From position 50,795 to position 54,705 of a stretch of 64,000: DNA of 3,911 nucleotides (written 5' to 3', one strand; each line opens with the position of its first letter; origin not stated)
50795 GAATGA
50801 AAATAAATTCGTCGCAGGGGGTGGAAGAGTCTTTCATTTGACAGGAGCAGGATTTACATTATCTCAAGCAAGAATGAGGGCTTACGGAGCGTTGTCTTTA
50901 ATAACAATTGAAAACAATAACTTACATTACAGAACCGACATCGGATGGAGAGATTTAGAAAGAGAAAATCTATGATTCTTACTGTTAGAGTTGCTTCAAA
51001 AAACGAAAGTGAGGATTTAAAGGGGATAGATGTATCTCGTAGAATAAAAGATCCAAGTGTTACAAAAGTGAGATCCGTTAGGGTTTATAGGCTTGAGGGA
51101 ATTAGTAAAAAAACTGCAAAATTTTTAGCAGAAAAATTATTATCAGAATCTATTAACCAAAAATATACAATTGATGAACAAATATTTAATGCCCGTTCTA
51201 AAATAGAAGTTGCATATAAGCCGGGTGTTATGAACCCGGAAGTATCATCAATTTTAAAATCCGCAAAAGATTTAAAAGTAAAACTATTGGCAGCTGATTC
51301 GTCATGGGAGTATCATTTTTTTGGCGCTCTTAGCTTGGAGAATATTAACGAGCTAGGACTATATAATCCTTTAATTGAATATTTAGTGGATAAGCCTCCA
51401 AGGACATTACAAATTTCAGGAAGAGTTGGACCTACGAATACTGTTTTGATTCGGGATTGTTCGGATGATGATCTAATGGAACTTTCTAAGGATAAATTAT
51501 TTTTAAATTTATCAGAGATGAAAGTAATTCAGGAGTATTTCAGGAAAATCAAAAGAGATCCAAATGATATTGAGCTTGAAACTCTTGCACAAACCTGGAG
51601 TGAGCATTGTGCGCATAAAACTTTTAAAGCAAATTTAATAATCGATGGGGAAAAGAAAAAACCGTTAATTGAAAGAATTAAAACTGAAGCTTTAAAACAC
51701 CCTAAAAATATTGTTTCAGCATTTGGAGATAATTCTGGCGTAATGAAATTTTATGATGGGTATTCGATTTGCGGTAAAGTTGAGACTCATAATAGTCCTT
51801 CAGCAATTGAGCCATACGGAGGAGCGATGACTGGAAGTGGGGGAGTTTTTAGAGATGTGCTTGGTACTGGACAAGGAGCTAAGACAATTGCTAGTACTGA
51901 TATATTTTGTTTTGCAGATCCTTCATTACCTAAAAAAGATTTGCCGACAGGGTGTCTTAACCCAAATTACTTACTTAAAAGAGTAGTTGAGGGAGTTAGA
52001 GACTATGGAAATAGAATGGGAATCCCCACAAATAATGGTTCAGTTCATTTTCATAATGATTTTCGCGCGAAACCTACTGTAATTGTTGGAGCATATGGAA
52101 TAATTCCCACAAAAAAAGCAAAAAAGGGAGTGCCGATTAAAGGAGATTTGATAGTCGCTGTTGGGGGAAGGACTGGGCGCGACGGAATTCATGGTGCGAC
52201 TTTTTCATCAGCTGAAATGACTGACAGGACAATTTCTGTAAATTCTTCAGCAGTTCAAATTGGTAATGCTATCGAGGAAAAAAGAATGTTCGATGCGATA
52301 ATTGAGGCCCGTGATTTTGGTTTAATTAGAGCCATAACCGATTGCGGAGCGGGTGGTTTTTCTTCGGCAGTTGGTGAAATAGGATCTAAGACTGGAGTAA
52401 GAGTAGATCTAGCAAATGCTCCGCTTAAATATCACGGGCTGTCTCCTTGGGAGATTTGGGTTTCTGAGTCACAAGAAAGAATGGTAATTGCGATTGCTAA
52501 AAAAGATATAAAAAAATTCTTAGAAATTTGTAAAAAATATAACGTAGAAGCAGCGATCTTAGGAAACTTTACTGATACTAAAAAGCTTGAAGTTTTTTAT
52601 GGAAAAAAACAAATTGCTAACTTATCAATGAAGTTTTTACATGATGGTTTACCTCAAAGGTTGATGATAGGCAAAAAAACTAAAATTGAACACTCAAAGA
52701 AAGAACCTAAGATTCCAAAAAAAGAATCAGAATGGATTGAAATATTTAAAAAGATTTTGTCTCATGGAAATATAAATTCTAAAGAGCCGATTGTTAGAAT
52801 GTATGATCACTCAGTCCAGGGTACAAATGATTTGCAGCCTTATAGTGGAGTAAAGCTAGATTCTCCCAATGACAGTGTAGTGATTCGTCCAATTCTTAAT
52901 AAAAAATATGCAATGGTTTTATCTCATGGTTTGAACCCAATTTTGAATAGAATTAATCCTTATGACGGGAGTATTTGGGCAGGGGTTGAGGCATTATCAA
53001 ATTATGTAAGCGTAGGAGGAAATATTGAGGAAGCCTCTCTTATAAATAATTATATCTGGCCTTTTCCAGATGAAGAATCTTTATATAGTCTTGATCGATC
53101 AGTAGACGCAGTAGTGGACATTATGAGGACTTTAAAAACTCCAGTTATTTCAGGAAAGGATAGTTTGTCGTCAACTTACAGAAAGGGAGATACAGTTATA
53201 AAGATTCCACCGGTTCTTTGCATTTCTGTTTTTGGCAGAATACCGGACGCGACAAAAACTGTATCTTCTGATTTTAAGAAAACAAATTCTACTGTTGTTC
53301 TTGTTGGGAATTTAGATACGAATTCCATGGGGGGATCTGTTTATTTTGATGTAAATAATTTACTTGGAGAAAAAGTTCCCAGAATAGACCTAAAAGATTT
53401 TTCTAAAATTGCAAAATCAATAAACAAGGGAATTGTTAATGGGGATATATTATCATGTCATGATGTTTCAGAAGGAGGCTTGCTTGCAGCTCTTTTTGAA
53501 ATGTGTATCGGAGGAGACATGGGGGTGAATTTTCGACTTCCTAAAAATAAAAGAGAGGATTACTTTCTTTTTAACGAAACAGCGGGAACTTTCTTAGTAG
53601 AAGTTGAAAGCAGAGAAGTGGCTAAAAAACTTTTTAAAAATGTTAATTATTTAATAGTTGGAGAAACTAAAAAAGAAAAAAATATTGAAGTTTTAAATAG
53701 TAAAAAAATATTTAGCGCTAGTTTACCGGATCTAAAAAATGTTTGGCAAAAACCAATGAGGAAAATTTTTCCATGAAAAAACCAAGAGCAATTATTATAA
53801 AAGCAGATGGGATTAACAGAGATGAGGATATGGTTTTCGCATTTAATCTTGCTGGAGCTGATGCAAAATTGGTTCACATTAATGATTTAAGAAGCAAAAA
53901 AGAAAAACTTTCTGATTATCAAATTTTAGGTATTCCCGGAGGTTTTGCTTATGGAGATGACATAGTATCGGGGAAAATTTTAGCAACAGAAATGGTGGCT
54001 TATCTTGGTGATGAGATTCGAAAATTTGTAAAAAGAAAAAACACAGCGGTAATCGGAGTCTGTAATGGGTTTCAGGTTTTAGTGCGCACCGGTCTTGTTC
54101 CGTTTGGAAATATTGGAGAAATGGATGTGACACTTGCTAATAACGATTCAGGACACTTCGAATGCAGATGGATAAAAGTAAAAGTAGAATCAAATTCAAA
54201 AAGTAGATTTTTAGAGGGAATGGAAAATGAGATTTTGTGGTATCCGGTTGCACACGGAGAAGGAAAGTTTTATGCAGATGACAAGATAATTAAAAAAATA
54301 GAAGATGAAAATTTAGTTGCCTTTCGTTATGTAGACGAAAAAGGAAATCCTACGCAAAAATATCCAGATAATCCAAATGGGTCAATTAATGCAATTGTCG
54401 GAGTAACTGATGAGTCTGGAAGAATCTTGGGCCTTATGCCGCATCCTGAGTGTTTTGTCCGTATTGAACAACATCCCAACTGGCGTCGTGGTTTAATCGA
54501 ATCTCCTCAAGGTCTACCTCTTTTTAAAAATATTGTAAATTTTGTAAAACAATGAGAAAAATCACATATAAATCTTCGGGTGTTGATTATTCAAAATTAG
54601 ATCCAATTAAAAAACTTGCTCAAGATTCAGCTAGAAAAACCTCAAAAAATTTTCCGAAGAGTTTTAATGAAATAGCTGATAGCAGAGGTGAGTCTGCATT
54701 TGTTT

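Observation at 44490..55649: Near-complete purine de novo cluster with two domain fusions in an apparently reduced, AT-rich genome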

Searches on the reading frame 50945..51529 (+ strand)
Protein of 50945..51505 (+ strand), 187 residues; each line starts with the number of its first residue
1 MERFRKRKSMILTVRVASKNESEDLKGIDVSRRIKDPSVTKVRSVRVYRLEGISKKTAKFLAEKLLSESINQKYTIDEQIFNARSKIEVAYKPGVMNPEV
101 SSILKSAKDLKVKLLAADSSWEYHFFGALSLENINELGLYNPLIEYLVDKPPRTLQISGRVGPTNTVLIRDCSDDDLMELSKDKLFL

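Call 7: search_protein_families(library=pfam, max_evalue=10, proteins=[window:50945-51505:+])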
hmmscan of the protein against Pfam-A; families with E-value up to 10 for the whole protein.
seq(187 aa): 1 family
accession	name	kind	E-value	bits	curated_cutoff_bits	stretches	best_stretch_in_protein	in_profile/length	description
PF02700.19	PurS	-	0.00012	22.6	22.2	2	86-113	3-30/77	Phosphoribosylformylglycinamidine (FGAM) synthase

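Call 36: search_protein_representatives(protein=window:50972-51502:+)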
Query: 177 residues. Proteins with E-value up to 0.001 (for the whole library): 147; up to 1e-10: 56; up to 1e-30: 8. The best 147 are listed.
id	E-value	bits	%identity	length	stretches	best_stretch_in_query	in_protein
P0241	1.5e-39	151.6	52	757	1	14-177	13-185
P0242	6.2e-38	146.4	55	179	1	21-170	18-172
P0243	5.3e-34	133.6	50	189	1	19-166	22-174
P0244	3.5e-33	131.0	55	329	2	78-176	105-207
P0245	1.8e-32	128.6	49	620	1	2-177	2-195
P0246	4.3e-32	127.4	50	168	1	1-151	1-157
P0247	1.2e-31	126.0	55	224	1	34-177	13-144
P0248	2.8e-31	124.8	55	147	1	33-151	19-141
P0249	4.9e-30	120.8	48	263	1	1-174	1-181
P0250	2.1e-29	118.7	57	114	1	1-113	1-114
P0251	5.6e-29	117.3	41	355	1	18-175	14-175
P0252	2.9e-28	115.0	62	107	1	34-123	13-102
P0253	3.3e-27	111.5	47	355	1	7-177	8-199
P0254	1.6e-26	109.3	45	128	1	1-125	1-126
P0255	1.8e-26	109.1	48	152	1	10-147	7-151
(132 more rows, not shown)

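Call 38: search_solved_structures(query=A3, max_evalue=1, show_alignments=3)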
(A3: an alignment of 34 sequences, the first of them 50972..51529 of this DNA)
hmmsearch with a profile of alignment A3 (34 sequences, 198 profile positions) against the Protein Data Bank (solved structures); distinct sequences matched with E-value up to 1: 9.
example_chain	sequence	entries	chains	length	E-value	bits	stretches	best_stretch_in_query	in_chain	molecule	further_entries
2yx5_A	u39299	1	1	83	3e-06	30.3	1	82-144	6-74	UPF0062 protein MJ1593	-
1gtd_A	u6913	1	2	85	2.3e-05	27.4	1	83-143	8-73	MTH169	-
8j3n_A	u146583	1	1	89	4.2e-05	26.5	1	83-146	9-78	Phosphoribosylformylglycinamidine synthase subunit PurS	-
1t4a_A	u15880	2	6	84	0.00077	22.4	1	82-148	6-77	PurS | Hypothetical UPF0062 protein yexA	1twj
3d54_B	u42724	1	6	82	0.0053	19.6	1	81-145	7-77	Formylglycinamide ribonucleotide amidotransferase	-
1vq3_A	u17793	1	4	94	0.0054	19.6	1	80-145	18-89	Phosphoribosylformylglycinamidine synthase, purS subunit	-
7rm7_A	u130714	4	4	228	0.051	16.4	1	60-110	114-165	Fatty Acid Kinase A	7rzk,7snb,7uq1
8vip_A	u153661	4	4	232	0.052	16.4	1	60-110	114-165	FATTY ACID KINASE A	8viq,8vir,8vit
2cuw_A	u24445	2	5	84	0.55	13.1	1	84-147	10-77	PurS | hypothetical protein PurS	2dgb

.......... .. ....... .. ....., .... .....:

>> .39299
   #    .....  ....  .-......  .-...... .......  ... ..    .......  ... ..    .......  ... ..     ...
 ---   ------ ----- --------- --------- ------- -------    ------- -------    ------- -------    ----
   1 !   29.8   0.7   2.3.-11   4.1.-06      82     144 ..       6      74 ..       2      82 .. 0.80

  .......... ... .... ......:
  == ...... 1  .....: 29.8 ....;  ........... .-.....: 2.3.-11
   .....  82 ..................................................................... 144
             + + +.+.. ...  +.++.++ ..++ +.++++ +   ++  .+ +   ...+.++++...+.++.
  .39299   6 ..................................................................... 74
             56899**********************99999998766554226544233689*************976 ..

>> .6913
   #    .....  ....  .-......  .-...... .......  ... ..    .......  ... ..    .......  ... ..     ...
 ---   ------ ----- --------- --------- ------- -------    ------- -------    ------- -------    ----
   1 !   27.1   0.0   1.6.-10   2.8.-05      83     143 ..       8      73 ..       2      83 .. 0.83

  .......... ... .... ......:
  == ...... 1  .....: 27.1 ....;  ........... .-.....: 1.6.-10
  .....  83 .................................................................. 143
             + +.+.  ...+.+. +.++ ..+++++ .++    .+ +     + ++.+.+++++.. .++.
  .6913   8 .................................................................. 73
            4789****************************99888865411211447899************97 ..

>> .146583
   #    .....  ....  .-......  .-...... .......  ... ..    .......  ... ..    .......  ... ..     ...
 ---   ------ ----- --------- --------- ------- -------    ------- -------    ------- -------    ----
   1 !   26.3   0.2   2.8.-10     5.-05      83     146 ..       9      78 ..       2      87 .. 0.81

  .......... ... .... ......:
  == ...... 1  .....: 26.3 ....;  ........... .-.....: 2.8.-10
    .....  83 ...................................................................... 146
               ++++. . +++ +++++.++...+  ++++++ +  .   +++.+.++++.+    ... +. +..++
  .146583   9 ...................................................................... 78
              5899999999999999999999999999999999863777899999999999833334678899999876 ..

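Call 52: predict_structure(alignment_id=A4)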
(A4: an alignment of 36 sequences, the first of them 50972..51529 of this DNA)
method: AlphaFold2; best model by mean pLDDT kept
length: 186 residues; sequences in the alignment: 36
mean_pLDDT: 94.7   pTM: 0.82
mean pLDDT of the five models: 94.7, 93.4, 93.2, 93.0, 92.6
residues with pLDDT >= 90: 156; 70-90: 30; 50-70: 0; < 50: 0
segments of 3 or more residues with pLDDT < 50: none
pLDDT, mean of each block of 10 residues (from residue 1): 98 98 94 98 98 98 98 97 94 98 98 96 87 95 92 86 94 87 89
secondary structure, 60 per line:
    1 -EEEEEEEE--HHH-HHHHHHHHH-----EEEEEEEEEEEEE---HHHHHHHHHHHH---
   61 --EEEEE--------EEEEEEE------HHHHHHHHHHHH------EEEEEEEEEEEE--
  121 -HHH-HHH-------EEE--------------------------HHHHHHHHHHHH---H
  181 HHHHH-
elements in order: E2-9 H16-24 E30-42 H46-57 E63-67 E76-82 H89-100 E107-118 E136-138 H165-176 H180-185

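Call 56: fold_search(model_id=the predicted structure, library=pdb)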
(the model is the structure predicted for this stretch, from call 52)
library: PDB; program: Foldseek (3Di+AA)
matches with E <= 10: 326; with E <= 0.001: 17
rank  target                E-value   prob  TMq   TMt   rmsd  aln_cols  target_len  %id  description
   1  9nb3                  1.1e-05  1.00  0.63  0.11   5.0       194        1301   15  Cryo-EM structure of quaternary complex of human phosphoribosylglycinamidine synthase with thioester intermediate bound  (released 2026-02-25)
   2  6jta                  8.5e-05  1.00  0.66  0.12   5.3       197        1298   14  Crystal Structure of D464A L465A mutant of FGAM Synthetase (released 2020-03-04)
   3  6lym                  1.9e-04  1.00  0.56  0.10   3.9       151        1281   14  Crystal structure of D657A mutant of formylglycinamidine synthetase (released 2021-02-17)
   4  4lgy                  2.1e-04  1.00  0.57  0.10   3.7       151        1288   13  Importance of Hydrophobic Cavities in Allosteric Regulation of Formylglycinamide Synthetase: Insight from Xenon Trapping (released 2013-12-11)
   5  6lyo                  2.8e-04  1.00  0.56  0.09   3.7       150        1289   13  Crystal Structure of H296A mutant of Formylglycinamidine Synthetase (released 2021-02-17)
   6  6jt7                  3.0e-04  1.00  0.56  0.09   4.0       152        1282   14  Crystal structure of 452-453_deletion mutant of FGAM Synthetase (released 2020-03-04)
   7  3umm                  3.8e-04  1.00  0.65  0.12   5.4       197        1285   14  Formylglycinamide ribonucleotide amidotransferase from Salmonella typhimurium: Role of the ATP complexation and glutamin (released 2012-06-06)
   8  9n9w                  4.1e-04  1.00  0.60  0.11   7.4       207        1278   14  Cryo-EM structure of AMPPNP bound human phosphoribosylformylglycinamidine synthase (released 2026-02-25)
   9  7dw7                  4.6e-04  1.00  0.64  0.12   5.4       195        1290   14  Crystal Structure of N1051A mutant of Formylglycinamidine Synthetase (released 2022-01-19)
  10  6lyl                  5.5e-04  1.00  0.64  0.12   5.3       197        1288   15  Crystal structure of S1052D mutant of Formylglycinamidine synthetase (released 2021-02-17)
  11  3ujn                  6.6e-04  1.00  0.55  0.09   4.6       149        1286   14  Formyl Glycinamide Ribonucleotide Amidotransferase from Salmonella Typhimurium : Role of the ATP complexation and glutam (released 2012-06-06)
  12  6jt8                  7.0e-04  1.00  0.55  0.09   4.4       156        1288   13  Crystal structure of 450-451_deletion mutant of FGAM Synthetase (released 2020-03-04)
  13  4r7g                  7.4e-04  1.00  0.64  0.12   5.6       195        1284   15  Determination of the formylglycinamide ribonucleotide amidotransferase ammonia pathway by combining 3D-RISM theory with  (released 2015-01-21)
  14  4l78                  7.4e-04  1.00  0.63  0.12   5.4       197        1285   15  Xenon Trapping and Statistical Coupling Analysis Uncover Regions Important for Structure and Function of Multidomain Pro (released 2013-12-11)
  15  6jt9                  8.3e-04  1.00  0.57  0.10   3.8       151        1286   13  Crystal Structure of D464A mutant of FGAM Synthetase (released 2020-03-04)
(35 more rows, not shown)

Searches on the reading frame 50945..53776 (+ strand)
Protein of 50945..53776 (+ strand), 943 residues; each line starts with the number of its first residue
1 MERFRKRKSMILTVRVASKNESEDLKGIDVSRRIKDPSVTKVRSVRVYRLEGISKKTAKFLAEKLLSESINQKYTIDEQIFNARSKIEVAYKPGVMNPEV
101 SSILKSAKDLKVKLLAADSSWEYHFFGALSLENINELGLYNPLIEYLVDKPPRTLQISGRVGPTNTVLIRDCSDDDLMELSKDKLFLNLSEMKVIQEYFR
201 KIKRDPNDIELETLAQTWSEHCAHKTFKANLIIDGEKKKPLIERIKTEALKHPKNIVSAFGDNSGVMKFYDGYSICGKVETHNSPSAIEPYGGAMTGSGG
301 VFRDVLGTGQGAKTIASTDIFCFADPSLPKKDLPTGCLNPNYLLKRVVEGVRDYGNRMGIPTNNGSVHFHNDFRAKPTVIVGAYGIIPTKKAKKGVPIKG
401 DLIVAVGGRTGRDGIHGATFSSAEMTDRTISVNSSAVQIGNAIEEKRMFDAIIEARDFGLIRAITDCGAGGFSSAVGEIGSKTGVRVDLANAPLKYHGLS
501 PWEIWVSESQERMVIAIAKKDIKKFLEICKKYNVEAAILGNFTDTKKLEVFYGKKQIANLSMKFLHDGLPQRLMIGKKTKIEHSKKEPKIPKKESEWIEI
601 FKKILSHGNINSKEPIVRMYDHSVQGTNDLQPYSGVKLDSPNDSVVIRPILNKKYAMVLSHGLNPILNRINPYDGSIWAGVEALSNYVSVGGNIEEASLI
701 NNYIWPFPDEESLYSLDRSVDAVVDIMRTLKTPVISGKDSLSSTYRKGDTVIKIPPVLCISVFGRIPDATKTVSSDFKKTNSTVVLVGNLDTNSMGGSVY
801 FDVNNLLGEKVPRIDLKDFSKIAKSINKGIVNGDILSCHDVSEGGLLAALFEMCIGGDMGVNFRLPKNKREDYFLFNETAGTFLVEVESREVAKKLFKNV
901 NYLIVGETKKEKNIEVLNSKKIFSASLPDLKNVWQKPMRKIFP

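Call 3: search_protein_families(library=pfam, proteins=[window:50945-53776:+])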
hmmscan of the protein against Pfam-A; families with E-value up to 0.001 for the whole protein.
window:50945-53776:+ (943 aa): 3 families
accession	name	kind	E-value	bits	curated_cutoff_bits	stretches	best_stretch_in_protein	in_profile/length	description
PF02769.27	AIRS_C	-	5.6e-47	160.2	23.1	2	400-552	3-155/156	AIR synthase related protein, C-terminal domain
PF00586.29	AIRS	-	3.4e-19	69.8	24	1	261-387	1-112/112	AIR synthase related protein, N-terminal domain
PF18072.6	FGAR-AT_linker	-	1.2e-17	64.6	26.6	1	182-225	7-50/50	Formylglycinamide ribonucleotide amidotransferase linker domain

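Call 8: search_protein_families(library=ncbifam, proteins=[window:50945-53776:+])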
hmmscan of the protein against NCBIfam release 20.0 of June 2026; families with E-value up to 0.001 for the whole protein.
window:50945-53776:+ (943 aa): 9 families
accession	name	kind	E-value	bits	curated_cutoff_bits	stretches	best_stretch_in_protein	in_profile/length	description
TIGR01736.1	FGAM_synth_II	equivalog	7.1e-167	556.8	525.75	1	188-941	2-717/718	phosphoribosylformylglycinamidine synthase subunit PurL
NF002290.1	PRK01213.1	equivalog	8.3e-157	523.4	648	1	189-941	3-722/723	phosphoribosylformylglycinamidine synthase subunit PurL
NF003672.0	PRK05297.1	equivalog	6e-117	391.7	783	1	140-937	130-985/1290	phosphoribosylformylglycinamidine synthase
TIGR01857.1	FGAM-synthase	equivalog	1.7e-105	353.8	1057.05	2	270-943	309-947/1239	phosphoribosylformylglycinamidine synthase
TIGR01735.1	FGAM_synt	equivalog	1.6e-100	337.3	1123.05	1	185-936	178-1000/1307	phosphoribosylformylglycinamidine synthase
NF010690.0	PRK14090.1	equivalog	3e-65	220.7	1047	1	196-788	5-517/601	phosphoribosylformylglycinamidine synthase subunit PurL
TIGR01739.1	tegu_FGAM_synt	hypoth_equivalog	2.7e-32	111.7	716.1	1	664-936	604-881/1206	herpesvirus tegument protein/v-FGAM-synthase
NF005019.0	PRK06423.1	equivalog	5e-05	23.4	122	0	85-106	3-24/74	phosphoribosylformylglycinamidine synthase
TIGR03267.1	methan_mark_2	hypoth_equivalog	5.4e-05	22.4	365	0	345-556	112-309/323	methanogenesis marker 2 protein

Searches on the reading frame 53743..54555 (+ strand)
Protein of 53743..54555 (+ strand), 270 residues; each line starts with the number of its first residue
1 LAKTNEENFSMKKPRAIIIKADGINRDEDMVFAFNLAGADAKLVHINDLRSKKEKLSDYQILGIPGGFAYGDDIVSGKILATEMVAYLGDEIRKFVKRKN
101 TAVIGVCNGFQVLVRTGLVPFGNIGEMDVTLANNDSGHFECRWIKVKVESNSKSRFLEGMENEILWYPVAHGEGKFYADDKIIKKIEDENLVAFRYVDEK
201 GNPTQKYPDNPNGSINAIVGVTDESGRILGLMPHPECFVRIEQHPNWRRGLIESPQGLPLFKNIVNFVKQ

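Call 3: search_protein_families(library=pfam, proteins=[window:53743-54555:+])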
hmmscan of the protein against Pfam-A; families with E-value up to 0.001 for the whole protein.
window:53743-54555:+ (270 aa): 1 family
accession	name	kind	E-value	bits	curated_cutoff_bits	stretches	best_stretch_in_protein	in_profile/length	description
PF13507.12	GATase_5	-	8.7e-82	274.5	27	1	13-268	1-260/260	CobB/CobQ-like glutamine amidotransferase domain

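Call 8: search_protein_families(library=ncbifam, proteins=[window:53743-54555:+])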
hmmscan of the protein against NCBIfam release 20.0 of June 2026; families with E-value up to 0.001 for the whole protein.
window:53743-54555:+ (270 aa): 7 families
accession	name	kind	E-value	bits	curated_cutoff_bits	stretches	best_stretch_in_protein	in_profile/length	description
NF002252.0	PRK01175.1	equivalog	2.5e-68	229.9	298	1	12-269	2-258/261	phosphoribosylformylglycinamidine synthase subunit PurQ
TIGR01737.1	FGAM_synth_I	equivalog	9.6e-59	198.5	177.8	1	18-240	5-208/228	phosphoribosylformylglycinamidine synthase I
NF003672.0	PRK05297.1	equivalog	1.6e-57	194.9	783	1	11-264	1034-1285/1290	phosphoribosylformylglycinamidine synthase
TIGR01735.1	FGAM_synt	equivalog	9.7e-55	185.6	1123.05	1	12-248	1051-1286/1307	phosphoribosylformylglycinamidine synthase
NF002957.0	PRK03619.1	equivalog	1.5e-50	171.6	212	1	16-241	3-202/222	phosphoribosylformylglycinamidine synthase subunit PurQ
TIGR01857.1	FGAM-synthase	equivalog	2.6e-46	157.8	1057.05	1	4-237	968-1214/1239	phosphoribosylformylglycinamidine synthase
TIGR01739.1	tegu_FGAM_synt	hypoth_equivalog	1.4e-19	69.7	716.1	1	15-235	934-1169/1206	herpesvirus tegument protein/v-FGAM-synthase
